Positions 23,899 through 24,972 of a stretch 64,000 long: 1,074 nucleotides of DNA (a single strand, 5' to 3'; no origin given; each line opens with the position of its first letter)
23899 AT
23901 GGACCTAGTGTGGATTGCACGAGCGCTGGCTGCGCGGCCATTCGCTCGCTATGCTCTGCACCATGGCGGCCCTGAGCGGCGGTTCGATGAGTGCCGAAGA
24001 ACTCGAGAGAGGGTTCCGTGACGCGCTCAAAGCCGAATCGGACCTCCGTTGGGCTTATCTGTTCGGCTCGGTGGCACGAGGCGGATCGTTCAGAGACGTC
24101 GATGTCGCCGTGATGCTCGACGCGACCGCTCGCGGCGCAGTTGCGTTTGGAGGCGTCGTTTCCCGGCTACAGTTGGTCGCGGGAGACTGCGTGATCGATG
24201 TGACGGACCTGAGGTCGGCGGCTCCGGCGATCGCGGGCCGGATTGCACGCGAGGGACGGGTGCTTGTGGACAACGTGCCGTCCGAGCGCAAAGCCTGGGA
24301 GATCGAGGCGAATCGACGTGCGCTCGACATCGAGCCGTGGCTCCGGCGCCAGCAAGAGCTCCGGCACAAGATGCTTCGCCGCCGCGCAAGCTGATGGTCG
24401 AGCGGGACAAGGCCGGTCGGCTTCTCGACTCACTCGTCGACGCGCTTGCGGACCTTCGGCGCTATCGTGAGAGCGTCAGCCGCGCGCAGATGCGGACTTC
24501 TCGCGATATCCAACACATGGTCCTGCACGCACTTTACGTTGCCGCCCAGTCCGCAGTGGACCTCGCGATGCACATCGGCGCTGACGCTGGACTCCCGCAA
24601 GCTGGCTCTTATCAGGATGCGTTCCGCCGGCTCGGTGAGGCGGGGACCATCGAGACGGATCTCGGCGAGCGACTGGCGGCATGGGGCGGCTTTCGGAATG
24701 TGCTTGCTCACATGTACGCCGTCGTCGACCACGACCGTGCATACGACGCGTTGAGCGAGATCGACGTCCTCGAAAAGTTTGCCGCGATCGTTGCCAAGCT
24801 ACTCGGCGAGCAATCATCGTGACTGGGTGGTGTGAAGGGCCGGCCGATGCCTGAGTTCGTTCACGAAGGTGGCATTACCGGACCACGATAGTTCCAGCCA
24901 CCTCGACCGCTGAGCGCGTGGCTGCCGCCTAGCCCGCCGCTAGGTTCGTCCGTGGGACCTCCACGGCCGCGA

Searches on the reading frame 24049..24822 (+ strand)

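Call 64: search_protein_families(library=pfam, proteins=[window:24049-24822:+], max_evalue=0.00001)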
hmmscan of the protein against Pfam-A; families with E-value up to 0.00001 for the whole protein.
window:24049-24822:+ (257 aa): 1 family
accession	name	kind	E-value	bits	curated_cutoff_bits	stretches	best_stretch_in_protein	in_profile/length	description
PF01934.22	HepT-like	-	4.2e-23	81.8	23.5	1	131-245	3-117/120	Ribonuclease HepT-like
